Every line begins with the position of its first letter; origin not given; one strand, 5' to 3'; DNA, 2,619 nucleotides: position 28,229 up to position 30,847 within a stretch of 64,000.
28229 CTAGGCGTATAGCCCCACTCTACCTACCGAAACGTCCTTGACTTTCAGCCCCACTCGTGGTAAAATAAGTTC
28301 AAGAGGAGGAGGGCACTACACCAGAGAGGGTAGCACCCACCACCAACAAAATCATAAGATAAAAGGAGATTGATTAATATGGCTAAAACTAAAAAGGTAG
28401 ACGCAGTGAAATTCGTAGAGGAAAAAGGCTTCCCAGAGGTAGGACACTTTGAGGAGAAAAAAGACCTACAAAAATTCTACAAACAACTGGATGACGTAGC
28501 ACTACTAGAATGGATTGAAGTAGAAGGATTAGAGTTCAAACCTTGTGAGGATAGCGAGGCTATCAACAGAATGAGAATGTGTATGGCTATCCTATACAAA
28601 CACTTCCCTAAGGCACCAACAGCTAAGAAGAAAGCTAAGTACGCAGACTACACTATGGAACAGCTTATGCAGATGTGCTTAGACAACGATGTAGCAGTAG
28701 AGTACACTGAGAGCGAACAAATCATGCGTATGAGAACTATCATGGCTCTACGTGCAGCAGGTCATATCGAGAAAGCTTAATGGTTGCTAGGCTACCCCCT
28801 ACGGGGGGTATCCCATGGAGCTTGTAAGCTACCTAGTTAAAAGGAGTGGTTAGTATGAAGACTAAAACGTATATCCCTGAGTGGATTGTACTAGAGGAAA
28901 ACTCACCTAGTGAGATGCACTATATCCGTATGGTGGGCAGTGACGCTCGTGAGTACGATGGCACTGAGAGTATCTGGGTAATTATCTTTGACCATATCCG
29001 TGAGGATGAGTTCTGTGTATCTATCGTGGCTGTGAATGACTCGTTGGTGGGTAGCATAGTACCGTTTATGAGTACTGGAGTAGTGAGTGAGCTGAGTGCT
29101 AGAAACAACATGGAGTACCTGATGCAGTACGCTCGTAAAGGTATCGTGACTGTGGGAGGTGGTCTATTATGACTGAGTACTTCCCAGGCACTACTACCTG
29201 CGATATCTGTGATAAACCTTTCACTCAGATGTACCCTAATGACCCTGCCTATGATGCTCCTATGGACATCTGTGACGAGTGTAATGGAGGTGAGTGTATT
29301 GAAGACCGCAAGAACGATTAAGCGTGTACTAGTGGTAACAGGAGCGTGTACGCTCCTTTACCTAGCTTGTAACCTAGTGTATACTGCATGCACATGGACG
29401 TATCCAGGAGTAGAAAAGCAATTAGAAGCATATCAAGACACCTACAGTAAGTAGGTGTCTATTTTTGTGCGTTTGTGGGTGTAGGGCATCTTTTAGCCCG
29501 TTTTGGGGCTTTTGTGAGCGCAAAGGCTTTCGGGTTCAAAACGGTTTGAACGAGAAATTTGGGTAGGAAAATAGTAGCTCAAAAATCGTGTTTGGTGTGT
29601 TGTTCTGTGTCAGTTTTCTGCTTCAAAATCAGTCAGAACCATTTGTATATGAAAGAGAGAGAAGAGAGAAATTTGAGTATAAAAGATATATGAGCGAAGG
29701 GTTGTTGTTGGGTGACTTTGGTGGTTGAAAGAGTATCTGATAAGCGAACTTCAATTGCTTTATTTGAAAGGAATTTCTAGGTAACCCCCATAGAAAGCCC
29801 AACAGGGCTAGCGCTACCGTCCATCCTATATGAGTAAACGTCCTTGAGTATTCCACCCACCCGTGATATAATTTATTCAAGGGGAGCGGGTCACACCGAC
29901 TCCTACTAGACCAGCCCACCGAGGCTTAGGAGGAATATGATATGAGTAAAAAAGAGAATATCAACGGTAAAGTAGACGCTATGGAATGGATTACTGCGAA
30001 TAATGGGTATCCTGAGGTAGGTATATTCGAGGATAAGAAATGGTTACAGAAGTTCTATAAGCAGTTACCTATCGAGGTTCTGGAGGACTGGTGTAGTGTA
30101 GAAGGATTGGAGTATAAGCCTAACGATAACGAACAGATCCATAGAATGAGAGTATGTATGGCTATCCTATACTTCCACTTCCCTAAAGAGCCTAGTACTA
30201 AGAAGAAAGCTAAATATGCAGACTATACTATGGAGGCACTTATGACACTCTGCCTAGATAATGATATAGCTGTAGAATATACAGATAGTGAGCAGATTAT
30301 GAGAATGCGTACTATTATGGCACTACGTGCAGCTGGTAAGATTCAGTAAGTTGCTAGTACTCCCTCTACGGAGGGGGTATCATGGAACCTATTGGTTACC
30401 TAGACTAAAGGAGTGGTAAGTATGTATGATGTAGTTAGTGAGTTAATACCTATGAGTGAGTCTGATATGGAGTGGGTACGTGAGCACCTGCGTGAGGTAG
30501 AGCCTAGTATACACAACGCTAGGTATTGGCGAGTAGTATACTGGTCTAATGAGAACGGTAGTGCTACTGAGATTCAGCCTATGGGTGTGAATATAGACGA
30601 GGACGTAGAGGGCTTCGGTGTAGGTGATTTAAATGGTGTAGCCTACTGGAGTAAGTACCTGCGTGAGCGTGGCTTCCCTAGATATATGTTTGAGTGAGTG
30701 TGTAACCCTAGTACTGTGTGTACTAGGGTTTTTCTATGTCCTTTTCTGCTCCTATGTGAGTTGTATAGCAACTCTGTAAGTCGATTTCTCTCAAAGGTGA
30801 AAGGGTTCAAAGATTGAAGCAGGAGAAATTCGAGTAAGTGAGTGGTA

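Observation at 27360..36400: The only plus-strand genes in 64 kb sit in a cassette-built, paralogue-rich early block resembling a host-takeover or terminal-redundancy module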

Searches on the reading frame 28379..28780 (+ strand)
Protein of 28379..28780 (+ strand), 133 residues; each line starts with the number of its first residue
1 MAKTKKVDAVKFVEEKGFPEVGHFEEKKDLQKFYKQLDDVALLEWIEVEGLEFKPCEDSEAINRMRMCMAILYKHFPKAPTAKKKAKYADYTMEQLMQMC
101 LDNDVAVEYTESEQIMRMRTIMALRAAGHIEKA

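Call 11: search_protein_families(library=phrogs, proteins=[window:28379-28780:+], max_evalue=0.01)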
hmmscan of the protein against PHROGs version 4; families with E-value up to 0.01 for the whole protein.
window:28379-28780:+ (133 aa): 4 families
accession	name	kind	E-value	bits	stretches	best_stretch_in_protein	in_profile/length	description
phrog_9647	-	unknown function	2.5e-71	239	1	2-131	2-131/131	-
phrog_12391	-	transcription regulation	1.1e-40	140.8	1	4-130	107-236/237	transcriptional regulator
phrog_13880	-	transcription regulation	1.3e-19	71.9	1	19-131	118-232/233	transcriptional regulator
phrog_13400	-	unknown function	0.001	20.3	0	87-126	115-154/157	-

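Call 14: search_protein_families(library=pfam, proteins=[window:28379-28780:+], max_evalue=0.1)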
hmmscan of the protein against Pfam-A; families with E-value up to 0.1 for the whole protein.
window:28379-28780:+ (133 aa): 0 families

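Call 56: find_homologous_proteins(query=window:28379-28780:+, max_evalue=0.001)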
Query window:28379-28780:+ (133 aa): 301 proteins with E <= 0.001 among 303 candidates; the best 120 are listed.
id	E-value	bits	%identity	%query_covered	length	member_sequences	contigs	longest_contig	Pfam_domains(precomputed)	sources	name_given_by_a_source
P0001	3.0e-72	258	90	98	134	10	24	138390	PF26856.1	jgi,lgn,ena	-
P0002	1.6e-55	204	75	95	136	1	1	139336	PF26856.1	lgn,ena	-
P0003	2.6e-54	200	73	89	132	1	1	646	PF26856.1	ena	-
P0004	7.2e-53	196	70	98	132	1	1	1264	PF26856.1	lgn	-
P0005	3.2e-52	194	73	93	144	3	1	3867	PF26856.1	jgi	-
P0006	3.9e-52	193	67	98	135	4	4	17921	PF26856.1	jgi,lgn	jgi:hypothetical protein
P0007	6.6e-51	189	68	97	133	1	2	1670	PF26856.1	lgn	-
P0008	1.1e-50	189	69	98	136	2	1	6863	PF26856.1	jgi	jgi:hypothetical protein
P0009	1.5e-50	188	65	98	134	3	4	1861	PF26856.1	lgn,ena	-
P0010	2.3e-50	188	67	95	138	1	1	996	PF26856.1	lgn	-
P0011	3.7e-50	187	69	97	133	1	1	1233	PF26856.1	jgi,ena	-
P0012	7.7e-50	186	69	96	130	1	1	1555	PF26856.1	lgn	-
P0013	2.6e-49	184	65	95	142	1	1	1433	PF26856.1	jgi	jgi:hypothetical protein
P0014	2.8e-49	184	68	95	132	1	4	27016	PF26856.1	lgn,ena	-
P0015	3.3e-49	184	68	95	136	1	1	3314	PF26856.1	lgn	-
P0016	5.9e-49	183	65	98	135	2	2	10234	PF26856.1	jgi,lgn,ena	-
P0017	9.2e-49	182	66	98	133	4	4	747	PF26856.1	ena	-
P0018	1.0e-48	182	67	95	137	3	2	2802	PF26856.1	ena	-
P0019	1.4e-48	182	67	95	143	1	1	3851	PF26856.1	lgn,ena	-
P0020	1.5e-48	182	67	95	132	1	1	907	PF26856.1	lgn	-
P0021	2.6e-48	181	68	98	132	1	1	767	PF26856.1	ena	-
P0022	3.0e-48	181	69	95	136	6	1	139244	PF26856.1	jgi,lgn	jgi:hypothetical protein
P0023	3.7e-48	180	68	91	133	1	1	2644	PF26856.1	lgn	-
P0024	3.8e-48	180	67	98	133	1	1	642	PF26856.1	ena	-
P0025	9.0e-48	179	71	89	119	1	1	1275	PF26856.1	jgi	jgi:spore maturation protein CgeB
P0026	1.0e-47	179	67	95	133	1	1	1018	PF26856.1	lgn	-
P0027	1.3e-47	179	65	95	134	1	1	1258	PF26856.1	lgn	-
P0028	1.3e-47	179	68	95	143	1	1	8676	PF26856.1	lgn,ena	-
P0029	1.3e-47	179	67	96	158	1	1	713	PF26856.1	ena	-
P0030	1.8e-47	178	61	98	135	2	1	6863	PF26856.1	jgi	jgi:hypothetical protein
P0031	1.8e-47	178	62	98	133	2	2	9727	PF26856.1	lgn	-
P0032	2.8e-47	178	64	98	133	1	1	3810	PF26856.1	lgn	-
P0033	3.2e-47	177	65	95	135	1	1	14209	PF26856.1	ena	-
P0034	4.6e-47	177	69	91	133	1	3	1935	PF26856.1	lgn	-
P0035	4.9e-47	177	65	98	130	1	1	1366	PF26856.1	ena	-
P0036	6.5e-47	176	64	97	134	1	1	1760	PF26856.1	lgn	-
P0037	8.6e-47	176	63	98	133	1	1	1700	PF26856.1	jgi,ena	-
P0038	9.5e-47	176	62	96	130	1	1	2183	PF26856.1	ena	-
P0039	1.2e-46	176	63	93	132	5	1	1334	PF26856.1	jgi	-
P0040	1.4e-46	175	71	91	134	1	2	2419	PF26856.1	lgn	-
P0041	1.4e-46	175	65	98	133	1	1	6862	PF26856.1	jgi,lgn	jgi:hypothetical protein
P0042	1.8e-46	175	66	96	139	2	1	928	PF26856.1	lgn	-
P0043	2.1e-46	175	68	91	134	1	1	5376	PF26856.1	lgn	-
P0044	2.1e-46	175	65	98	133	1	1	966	PF26856.1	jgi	jgi:hypothetical protein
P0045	3.1e-46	174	67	91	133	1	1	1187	PF26856.1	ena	-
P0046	3.4e-46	174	66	93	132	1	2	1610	PF26856.1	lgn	-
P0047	3.4e-46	174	63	98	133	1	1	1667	PF26856.1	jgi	-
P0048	3.7e-46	174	69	91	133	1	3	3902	PF26856.1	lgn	-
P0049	4.0e-46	174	66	98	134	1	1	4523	PF26856.1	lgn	-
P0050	4.7e-46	174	63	96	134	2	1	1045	PF26856.1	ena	-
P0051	4.9e-46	174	67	91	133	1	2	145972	PF26856.1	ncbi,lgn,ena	-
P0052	6.0e-46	173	64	95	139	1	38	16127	PF26856.1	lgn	-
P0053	6.3e-46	173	65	98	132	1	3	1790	PF26856.1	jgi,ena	jgi:hypothetical protein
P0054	7.0e-46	173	68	91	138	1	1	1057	PF26856.1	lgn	-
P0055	9.8e-46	173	64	95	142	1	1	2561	PF26856.1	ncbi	-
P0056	9.9e-46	173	64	95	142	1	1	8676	PF26856.1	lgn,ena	-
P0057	1.0e-45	173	69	91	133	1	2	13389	PF26856.1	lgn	-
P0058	1.2e-45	172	65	95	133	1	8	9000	PF26856.1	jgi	jgi:hypothetical protein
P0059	1.3e-45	172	65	98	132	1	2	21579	PF26856.1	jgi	jgi:hypothetical protein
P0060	1.4e-45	172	64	95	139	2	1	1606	PF26856.1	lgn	-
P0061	1.4e-45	172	63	98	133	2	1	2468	PF26856.1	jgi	jgi:deoxyxylulose-5-phosphate synthase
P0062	1.5e-45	172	63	95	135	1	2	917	PF26856.1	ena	-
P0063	1.5e-45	172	65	90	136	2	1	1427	PF26856.1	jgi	jgi:hypothetical protein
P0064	1.7e-45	172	65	91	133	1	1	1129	PF26856.1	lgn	-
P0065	1.9e-45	172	64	95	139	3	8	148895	PF26856.1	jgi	jgi:hypothetical protein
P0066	2.2e-45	172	64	98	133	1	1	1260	PF26856.1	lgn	-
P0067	2.2e-45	172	65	98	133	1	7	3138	PF26856.1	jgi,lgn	-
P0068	2.2e-45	172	62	98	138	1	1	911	PF26856.1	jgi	-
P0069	2.7e-45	171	63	95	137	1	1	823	PF26856.1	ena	-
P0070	3.2e-45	171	63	96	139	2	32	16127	PF26856.1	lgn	-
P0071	3.7e-45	171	69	87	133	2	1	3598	PF26856.1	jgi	jgi:hypothetical protein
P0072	3.7e-45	171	63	96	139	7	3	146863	PF26856.1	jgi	jgi:hypothetical protein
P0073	3.8e-45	171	65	95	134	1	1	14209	PF26856.1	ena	-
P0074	4.6e-45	170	65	95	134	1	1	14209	PF26856.1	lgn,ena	-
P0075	5.6e-45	170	65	98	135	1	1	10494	PF26856.1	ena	-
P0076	6.0e-45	170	67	91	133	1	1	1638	PF26856.1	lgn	-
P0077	6.5e-45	170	65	91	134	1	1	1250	PF26856.1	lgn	-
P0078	6.8e-45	170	67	98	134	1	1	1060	PF26856.1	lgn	-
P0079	7.1e-45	170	62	95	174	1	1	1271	PF26856.1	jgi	jgi:hypothetical protein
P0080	8.4e-45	170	64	95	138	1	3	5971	PF26856.1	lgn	-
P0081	8.6e-45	170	63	96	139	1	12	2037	PF26856.1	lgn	-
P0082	8.8e-45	170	64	91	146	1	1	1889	PF26856.1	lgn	-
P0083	8.9e-45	170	66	94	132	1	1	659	PF26856.1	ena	-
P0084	1.1e-44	169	65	98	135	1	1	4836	PF26856.1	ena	-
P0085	1.1e-44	169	62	98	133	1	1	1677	PF26856.1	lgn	-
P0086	1.2e-44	169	68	90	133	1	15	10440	PF26856.1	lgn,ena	-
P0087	1.3e-44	169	63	96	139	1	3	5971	PF26856.1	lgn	-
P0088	1.5e-44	169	64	96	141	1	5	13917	PF26856.1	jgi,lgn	jgi:ribosomal protein L13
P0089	1.6e-44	169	62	95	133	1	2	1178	PF26856.1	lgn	-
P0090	2.0e-44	168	62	96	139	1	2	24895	PF26856.1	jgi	jgi:hypothetical protein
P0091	2.2e-44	168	63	96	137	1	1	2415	PF26856.1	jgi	-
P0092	2.6e-44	168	62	96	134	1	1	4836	PF26856.1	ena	-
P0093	3.1e-44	168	65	91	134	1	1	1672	PF26856.1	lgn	-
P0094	3.1e-44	168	65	91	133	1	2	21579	PF26856.1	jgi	jgi:hypothetical protein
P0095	3.4e-44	168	60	98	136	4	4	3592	PF26856.1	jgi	jgi:hypothetical protein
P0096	4.2e-44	167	64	98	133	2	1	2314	PF26856.1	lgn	-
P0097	4.6e-44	167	62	95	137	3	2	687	PF26856.1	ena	-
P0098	5.1e-44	167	65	92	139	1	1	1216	PF26856.1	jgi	jgi:hypothetical protein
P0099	5.3e-44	167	63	98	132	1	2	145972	PF26856.1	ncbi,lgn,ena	-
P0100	8.0e-44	166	62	98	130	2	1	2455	PF26856.1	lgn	-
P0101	8.4e-44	166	62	95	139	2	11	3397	PF26856.1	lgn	-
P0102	8.5e-44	166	64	95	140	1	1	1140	PF26856.1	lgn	-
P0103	1.0e-43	166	65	96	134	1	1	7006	PF26856.1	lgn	-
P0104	1.2e-43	166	60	97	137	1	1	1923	PF26856.1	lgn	-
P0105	1.3e-43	166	57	96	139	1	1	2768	PF26856.1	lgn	-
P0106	1.5e-43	166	61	95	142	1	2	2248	PF26856.1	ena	-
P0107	1.5e-43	166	62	96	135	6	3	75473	PF26856.1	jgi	jgi:hypothetical protein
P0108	1.7e-43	165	62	98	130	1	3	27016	PF26856.1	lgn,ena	-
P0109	2.3e-43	165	64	95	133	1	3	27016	PF26856.1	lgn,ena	-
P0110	2.5e-43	165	60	98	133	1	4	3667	PF26856.1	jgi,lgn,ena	jgi:hypothetical protein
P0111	2.7e-43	165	68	89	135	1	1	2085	PF26856.1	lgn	-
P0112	2.8e-43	165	65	90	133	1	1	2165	PF26856.1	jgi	jgi:hypothetical protein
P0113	2.9e-43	165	63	95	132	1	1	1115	PF26856.1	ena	-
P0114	3.6e-43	164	64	95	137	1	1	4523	PF26856.1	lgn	-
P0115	3.8e-43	164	67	91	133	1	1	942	PF26856.1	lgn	-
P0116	4.6e-43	164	60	98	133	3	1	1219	PF26856.1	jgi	-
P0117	4.7e-43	164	61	98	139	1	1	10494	PF26856.1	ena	-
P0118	5.9e-43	164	64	98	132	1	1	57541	PF26856.1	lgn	-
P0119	6.8e-43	163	64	91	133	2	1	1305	PF26856.1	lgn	-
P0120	7.1e-43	163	66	87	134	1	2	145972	PF26856.1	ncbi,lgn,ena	-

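Call 66: predict_structure(alignment_id=A6)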
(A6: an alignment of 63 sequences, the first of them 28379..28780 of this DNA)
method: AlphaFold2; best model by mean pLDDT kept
length: 133 residues; sequences in the alignment: 63
mean_pLDDT: 89.9   pTM: 0.61
mean pLDDT of the five models: 89.9, 89.4, 88.8, 88.3, 87.9
residues with pLDDT >= 90: 104; 70-90: 21; 50-70: 5; < 50: 3
segments of 3 or more residues with pLDDT < 50: 1-3
pLDDT, mean of each block of 10 residues (from residue 1): 64 93 93 95 96 94 96 91 82 94 93 92 93 66
secondary structure, 60 per line:
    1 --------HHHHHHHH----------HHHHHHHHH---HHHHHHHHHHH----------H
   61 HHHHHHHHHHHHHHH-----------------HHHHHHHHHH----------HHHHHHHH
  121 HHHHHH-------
elements in order: H9-16 H27-35 H39-49 H60-75 H93-102 H113-126

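Call 69: fold_search(model_id=the predicted structure, library=pdb)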
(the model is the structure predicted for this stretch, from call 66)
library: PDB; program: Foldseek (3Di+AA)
matches with E <= 10: 27; with E <= 0.001: 0
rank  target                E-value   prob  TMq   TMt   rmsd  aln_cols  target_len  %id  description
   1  7n8y_B                1.8e+00  0.04  0.18  0.05  17.3       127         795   10  Oxidized PheRS G318W from Salmonella enterica serovar Typhimurium (released 2021-10-06)
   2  3eq5_A                2.5e+00  0.14  0.16  0.21   9.8        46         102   13  Crystal structure of fragment 137 to 238 of the human Ski-like protein (released 2009-01-27)
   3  8q4d_C                2.7e+00  0.05  0.19  0.10  10.8       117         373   14  IstA-IstB(E167Q) Strand Transfer Complex (released 2024-07-10)
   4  9atx                  2.9e+00  0.03  0.18  0.10  14.4       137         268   11  AcpB protein from Bacillus anthracis, N-terminal part (released 2024-03-06)
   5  1p3f_B                4.8e+00  0.04  0.17  0.24  16.3       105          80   11  Crystallographic Studies of Nucleosome Core Particles containing Histone 'Sin' Mutants (released 2004-02-24)
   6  9izq_A                4.8e+00  0.03  0.20  0.06  14.5       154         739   15  Cryo-EM structure of CasLambda2-crRNA-target DNA ternary complex in the intermediate state (released 2025-06-11)
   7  9l5t_Y                6.1e+00  0.13  0.38  0.05   7.4       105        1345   11  Cryo-EM structure of the thermophile spliceosome (state B*Q2) (released 2025-03-12)
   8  2odc                  6.5e+00  0.18  0.25  0.55   3.0        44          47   11  LEM-domain of the nuclear envelope protein emerin (released 2007-03-13)
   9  3eq5_F                6.5e+00  0.09  0.18  0.24  10.0        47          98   15  Crystal structure of fragment 137 to 238 of the human Ski-like protein (released 2009-01-27)
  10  3eq5_D                6.5e+00  0.08  0.17  0.22   9.7        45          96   13  Crystal structure of fragment 137 to 238 of the human Ski-like protein (released 2009-01-27)
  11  3eq5_I                6.9e+00  0.09  0.18  0.25   9.9        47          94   15  Crystal structure of fragment 137 to 238 of the human Ski-like protein (released 2009-01-27)
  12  3v76                  6.9e+00  0.06  0.16  0.06   7.5        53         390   15  The crystal structure of a flavoprotein from Sinorhizobium meliloti (released 2012-01-04)
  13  3azi_F                7.3e+00  0.03  0.17  0.23  16.2       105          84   10  Crystal Structure of Human Nucleosome Core Particle Containing H4K31Q mutation (released 2011-09-21)
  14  1p3f_F                7.3e+00  0.03  0.17  0.24  16.3       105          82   10  Crystallographic Studies of Nucleosome Core Particles containing Histone 'Sin' Mutants (released 2004-02-24)
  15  3eq5_G                7.8e+00  0.07  0.17  0.23   9.6        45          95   13  Crystal structure of fragment 137 to 238 of the human Ski-like protein (released 2009-01-27)
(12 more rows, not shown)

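Call 70: fold_search(model_id=the predicted structure, library=viral)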
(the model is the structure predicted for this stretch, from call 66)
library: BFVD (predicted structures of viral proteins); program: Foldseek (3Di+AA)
matches with E <= 10: 87; with E <= 0.001: 3
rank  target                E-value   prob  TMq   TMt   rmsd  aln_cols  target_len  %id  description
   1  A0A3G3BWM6            1.7e-12  1.00  0.82  0.83   2.5       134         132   58  (no name in the UniProt tables at hand)
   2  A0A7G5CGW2            1.1e-09  1.00  0.50  0.31   5.8       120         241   50  (no name in the UniProt tables at hand)
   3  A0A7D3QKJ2            2.4e-04  1.00  0.43  0.25   9.0       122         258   24  (no name in the UniProt tables at hand)
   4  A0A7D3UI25            8.2e-02  1.00  0.32  0.27   4.1        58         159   29  (no name in the UniProt tables at hand)
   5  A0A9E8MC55            3.2e-01  0.99  0.34  0.31   4.2        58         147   24  (no name in the UniProt tables at hand)
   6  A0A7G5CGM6            3.6e-01  0.99  0.30  0.25   6.7        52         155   31  (no name in the UniProt tables at hand)
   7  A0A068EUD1            5.4e-01  0.47  0.32  0.05  11.5       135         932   17  ParB-like N-terminal domain-containing protein [Bacillus phage CP-51]
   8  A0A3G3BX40            5.7e-01  0.38  0.32  0.29  15.6       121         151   11  (no name in the UniProt tables at hand)
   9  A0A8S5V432            5.7e-01  0.28  0.25  0.33  10.7        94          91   16  Lysyl-tRNA synthetase [Siphoviridae sp. ctNHg2]
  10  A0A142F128            9.2e-01  0.11  0.19  0.15  11.2       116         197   15  Uncharacterized protein [Bacillus phage Shbh1]
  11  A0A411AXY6            1.7e+00  0.35  0.26  0.23   8.4        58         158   16  (no name in the UniProt tables at hand)
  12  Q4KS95                1.7e+00  0.12  0.27  0.06  12.3       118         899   14  ORF62L [orange spotted grouper iridovirus]
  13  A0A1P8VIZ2            1.9e+00  0.13  0.26  0.07  10.2       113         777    8  Replication origin-binding protein [Murid betaherpesvirus 3]
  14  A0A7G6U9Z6            2.0e+00  0.09  0.29  0.06  20.1       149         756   13  Uncharacterized protein [Red sea bream iridovirus]
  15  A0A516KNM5            2.1e+00  0.05  0.18  0.15  14.2       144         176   12  (no name in the UniProt tables at hand)
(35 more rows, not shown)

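Call 74: search_protein_families(library=ncbifam, proteins=[window:28379-28780:+], max_evalue=0.01)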
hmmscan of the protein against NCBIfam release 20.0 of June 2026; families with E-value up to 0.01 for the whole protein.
window:28379-28780:+ (133 aa): 0 families

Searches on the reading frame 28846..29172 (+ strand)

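Call 11: search_protein_families(library=phrogs, proteins=[window:28846-29172:+], max_evalue=0.01)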
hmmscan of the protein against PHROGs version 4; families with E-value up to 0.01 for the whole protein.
window:28846-29172:+ (108 aa): 1 family
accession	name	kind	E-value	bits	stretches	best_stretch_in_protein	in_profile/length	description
phrog_32370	-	unknown function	8.1e-64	213.9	1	1-108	1-108/108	-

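Call 14: search_protein_families(library=pfam, proteins=[window:28846-29172:+], max_evalue=0.1)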
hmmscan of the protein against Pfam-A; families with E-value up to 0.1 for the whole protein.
window:28846-29172:+ (108 aa): 0 families

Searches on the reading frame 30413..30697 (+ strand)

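Call 11: search_protein_families(library=phrogs, proteins=[window:30413-30697:+], max_evalue=0.01)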
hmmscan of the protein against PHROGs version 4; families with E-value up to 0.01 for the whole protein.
window:30413-30697:+ (94 aa): 1 family
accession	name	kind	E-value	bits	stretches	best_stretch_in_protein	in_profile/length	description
phrog_30634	-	unknown function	7.1e-51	171.7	1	1-94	4-97/97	-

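Call 14: search_protein_families(library=pfam, proteins=[window:30413-30697:+], max_evalue=0.1)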
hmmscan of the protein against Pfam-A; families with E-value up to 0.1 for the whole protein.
window:30413-30697:+ (94 aa): 2 families
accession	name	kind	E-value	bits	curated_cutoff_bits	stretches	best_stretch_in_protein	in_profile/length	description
PF20537.3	DUF6752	-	0.0058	16.8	27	1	3-28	24-50/55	Domain of unknown function (DUF6752)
PF13517.12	FG-GAP_3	-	0.077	14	26.9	0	42-75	20-53/61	FG-GAP-like repeat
